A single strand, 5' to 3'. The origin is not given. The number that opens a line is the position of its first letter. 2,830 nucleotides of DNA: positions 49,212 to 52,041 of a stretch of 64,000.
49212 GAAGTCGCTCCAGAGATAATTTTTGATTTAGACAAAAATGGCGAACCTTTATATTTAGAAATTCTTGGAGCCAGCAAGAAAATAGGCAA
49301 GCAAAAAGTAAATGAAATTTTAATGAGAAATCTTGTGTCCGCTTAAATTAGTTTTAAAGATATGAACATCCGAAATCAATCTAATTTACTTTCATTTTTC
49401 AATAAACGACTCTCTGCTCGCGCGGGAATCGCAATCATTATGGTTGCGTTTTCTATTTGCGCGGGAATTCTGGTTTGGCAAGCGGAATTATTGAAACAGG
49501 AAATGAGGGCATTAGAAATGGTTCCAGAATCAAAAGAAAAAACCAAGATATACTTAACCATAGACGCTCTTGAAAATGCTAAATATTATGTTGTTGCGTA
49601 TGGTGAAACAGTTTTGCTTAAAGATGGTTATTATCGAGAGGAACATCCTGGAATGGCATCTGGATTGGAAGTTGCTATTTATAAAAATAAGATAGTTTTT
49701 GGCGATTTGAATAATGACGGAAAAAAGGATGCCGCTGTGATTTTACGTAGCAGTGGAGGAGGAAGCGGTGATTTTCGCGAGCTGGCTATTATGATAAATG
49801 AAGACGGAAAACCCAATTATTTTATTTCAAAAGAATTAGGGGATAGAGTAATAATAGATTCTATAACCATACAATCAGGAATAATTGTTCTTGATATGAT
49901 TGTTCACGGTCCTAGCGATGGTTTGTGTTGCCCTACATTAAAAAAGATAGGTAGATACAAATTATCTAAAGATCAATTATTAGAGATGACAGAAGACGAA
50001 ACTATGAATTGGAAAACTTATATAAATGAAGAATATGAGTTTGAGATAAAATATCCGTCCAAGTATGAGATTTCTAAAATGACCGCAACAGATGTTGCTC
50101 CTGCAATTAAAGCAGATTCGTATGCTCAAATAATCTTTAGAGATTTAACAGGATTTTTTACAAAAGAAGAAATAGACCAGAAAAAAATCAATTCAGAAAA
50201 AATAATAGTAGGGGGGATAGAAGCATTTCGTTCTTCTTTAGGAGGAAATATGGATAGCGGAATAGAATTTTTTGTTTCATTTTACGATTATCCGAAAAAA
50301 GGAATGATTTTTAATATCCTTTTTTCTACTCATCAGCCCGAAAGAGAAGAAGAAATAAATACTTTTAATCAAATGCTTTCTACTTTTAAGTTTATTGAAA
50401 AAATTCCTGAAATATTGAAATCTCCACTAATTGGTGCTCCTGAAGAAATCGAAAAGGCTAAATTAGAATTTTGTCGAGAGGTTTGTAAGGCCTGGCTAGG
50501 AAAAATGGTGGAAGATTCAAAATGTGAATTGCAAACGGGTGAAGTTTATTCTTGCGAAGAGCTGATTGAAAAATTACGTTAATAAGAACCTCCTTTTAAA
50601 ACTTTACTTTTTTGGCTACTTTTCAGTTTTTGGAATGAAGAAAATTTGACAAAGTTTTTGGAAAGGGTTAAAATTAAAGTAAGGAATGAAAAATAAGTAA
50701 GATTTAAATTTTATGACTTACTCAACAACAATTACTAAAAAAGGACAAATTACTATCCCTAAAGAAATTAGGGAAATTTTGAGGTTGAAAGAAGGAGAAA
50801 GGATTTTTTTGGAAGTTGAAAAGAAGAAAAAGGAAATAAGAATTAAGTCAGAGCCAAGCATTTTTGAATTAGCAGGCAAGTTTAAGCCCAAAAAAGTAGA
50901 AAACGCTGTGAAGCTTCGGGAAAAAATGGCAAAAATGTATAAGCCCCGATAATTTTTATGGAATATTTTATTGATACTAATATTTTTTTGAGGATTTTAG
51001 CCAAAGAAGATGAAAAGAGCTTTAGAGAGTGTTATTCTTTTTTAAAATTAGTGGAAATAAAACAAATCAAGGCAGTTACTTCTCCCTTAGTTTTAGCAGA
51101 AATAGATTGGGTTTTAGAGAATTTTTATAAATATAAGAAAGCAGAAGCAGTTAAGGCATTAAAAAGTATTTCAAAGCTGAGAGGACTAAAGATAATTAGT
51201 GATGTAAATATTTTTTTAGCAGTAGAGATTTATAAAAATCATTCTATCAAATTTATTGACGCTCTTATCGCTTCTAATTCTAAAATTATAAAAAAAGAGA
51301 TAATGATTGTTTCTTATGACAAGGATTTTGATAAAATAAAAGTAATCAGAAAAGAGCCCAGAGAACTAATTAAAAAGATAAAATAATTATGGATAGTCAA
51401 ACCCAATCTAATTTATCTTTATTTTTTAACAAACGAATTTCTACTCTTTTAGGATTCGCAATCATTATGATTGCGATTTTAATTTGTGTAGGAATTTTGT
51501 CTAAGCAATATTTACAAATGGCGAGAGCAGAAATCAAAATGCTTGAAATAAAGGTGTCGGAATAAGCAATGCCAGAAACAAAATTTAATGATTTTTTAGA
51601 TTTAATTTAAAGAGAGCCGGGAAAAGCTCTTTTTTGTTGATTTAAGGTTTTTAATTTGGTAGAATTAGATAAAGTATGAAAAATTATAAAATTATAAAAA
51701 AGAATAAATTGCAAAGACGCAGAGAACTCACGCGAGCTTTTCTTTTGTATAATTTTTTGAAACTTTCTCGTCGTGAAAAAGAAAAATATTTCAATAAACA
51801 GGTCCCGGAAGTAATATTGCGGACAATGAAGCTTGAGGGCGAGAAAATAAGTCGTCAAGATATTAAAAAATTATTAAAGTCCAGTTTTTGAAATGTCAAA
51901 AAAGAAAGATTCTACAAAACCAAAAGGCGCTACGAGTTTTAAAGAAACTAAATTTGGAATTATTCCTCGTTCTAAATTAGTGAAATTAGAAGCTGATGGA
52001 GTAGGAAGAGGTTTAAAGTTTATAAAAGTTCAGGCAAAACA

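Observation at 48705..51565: Repeated 5' ends of one membrane-protein gene flank the TA cassettes, with an attL/attR-like 33-nt identical core and no visible recombinase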

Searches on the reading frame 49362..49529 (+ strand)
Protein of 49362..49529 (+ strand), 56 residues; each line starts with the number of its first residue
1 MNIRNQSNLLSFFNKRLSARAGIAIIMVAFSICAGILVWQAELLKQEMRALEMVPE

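Call 22: find_related_loci(query=A2, collection=metagenome_contigs, flank=6000)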
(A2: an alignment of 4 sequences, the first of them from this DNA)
Query A2 (56 aa) in metagenome_contigs; peptide patterns used: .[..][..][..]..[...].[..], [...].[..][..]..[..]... (x = any residue, [..] = any of these).
600 stretches matched a pattern (row limit reached: there are more); 1 encode a relative of the query (tblastn E <= 1e-3); 1 distinct loci.
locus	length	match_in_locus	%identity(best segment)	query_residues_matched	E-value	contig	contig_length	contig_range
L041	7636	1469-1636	61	1-56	4e-22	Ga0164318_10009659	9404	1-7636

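Call 24: find_homologous_proteins(query=A2, max_evalue=10)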
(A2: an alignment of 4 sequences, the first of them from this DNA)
Query A2 (4 sequences) (56 aa, profile of the alignment): 4 proteins with E <= 10 among 8 candidates.
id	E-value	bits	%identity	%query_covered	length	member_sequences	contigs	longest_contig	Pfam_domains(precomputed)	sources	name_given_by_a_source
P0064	2.3e-30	122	61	100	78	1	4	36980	-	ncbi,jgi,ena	-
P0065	1.4e-26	110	48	95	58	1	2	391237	-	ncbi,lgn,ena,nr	ncbi:hypothetical protein KAS79_01570 [Candidatus Parcubacteria bacterium]|nr:hypothetical protein [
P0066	9.3e-25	104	52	95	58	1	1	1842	-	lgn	-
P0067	3.1e-13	67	50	80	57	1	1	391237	-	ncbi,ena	-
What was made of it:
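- Only three genomes of this lineage exist in the collections searched (calls 22, 24).
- Tried and rejected: A protein search with that profile in 5.8 billion proteins found only 4 proteins (call 24).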

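Call 25: find_encoding_contigs(protein=P0066, flank=10000, max_places=10)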
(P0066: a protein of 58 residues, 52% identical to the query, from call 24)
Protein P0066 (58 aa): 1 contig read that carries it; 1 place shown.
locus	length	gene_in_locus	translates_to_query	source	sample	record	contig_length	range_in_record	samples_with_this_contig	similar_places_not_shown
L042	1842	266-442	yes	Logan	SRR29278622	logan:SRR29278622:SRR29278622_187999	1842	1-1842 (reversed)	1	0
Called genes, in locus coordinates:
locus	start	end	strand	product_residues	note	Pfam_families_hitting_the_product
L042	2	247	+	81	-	?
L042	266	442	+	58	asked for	-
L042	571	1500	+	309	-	PF00091:Tubulin, PF12327:FtsZ_C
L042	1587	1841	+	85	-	?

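Call 26: find_encoding_contigs(protein=P0065, flank=10000, max_places=10)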
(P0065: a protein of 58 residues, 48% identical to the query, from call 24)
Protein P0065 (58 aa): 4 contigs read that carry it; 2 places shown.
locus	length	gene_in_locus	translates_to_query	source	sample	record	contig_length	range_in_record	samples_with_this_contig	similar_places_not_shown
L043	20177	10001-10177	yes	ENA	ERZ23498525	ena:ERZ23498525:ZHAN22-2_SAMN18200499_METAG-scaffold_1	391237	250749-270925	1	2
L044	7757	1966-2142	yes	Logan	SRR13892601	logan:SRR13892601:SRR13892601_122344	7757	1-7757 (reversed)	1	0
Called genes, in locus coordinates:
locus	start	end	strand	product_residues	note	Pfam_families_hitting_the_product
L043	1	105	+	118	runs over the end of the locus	-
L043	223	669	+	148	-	-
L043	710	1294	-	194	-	PF01195:Pept_tRNA_hydro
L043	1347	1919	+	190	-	PF10502:Peptidase_S26, PF00717:Peptidase_S24 (faint)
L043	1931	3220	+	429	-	PF13393:tRNA-synt_His, PF00587:tRNA-synt_2b, PF03129:HGTP_anticodon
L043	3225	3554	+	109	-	PF11969:DcpS_C, PF01230:HIT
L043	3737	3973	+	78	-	-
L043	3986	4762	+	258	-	PF07963:N_methyl, PF13385:Laminin_G_3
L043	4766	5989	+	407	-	PF11104:PilM_2 (faint), PF02491:SHS2_FTSA, PF06723:MreB_Mbl, PF06277:EutA (weak), PF14450:FtsA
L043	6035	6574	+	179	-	PF13453:Zn_ribbon_TFIIB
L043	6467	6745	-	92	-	-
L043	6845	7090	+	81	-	PF15919:HicB_lk_antitox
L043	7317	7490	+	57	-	-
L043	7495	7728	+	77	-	-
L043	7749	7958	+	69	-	PF10049:DUF2283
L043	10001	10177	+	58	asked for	-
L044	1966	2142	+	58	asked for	-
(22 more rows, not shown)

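Call 74: search_protein_representatives(alignment_id=A4)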
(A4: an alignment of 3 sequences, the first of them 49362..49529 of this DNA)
Query: 3 sequences, 56 profile positions. Proteins with E-value up to 0.001 (for the whole library): 21; up to 1e-10: 5; up to 1e-30: 0. The best 21 are listed.
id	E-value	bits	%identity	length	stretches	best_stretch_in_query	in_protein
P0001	5.3e-30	119.1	-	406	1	1-56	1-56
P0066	1.6e-27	111.2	-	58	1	1-56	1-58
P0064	1.1e-19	86.1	-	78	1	1-56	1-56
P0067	2.1e-14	69.2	-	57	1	2-35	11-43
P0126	4.0e-13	65.1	-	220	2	1-52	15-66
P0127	4.8e-08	48.8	-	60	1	1-56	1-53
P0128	3.6e-07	46.0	-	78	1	1-51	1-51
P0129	3.2e-06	43.0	-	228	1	2-48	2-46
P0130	6.0e-06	42.1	-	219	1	8-52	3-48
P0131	6.1e-06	42.1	-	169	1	13-56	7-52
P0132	6.1e-05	38.9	-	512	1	10-55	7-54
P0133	8.0e-05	38.5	-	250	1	2-51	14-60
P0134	1.3e-04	37.9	-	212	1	1-40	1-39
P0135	1.6e-04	37.5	-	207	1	1-48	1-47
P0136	2.1e-04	37.2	-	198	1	8-54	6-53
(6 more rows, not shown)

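Call 76: find_encoding_contigs(protein=P0127, flank=4000, max_places=5)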
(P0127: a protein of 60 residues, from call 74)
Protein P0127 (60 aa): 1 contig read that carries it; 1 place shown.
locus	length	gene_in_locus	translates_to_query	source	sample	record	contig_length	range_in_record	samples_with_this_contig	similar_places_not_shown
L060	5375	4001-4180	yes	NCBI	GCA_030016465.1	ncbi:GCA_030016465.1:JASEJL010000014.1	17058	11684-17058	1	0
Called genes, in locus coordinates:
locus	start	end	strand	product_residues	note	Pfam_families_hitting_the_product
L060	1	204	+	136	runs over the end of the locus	PF00164:Ribosom_S12_S23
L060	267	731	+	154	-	PF00177:Ribosomal_S7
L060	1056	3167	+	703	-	PF00009:GTP_EFTU, PF22042:EF-G_D2, PF03144:GTP_EFTU_D2, PF14492:EFG_III, PF16658:RF3_C (weak), PF03764:EFG_IV, PF00679:EFG_C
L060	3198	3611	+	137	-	-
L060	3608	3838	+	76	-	-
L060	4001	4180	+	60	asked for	-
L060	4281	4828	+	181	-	-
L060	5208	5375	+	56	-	PF00009:GTP_EFTU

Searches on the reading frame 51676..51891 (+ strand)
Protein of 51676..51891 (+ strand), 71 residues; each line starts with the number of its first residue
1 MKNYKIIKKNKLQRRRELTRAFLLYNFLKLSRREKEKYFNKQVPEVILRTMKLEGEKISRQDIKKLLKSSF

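Call 61: search_protein_families(library=pfam, proteins=[window:51676-51891:+], max_evalue=0.0001)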
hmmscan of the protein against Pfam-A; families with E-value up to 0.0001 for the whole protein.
window:51676-51891:+ (71 aa): 0 families
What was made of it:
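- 51676..51891 (+): orf71, a FicA-like antitoxin candidate (TMKLEG fits [ST]xxxE[GN]). No Pfam hit (call 61).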
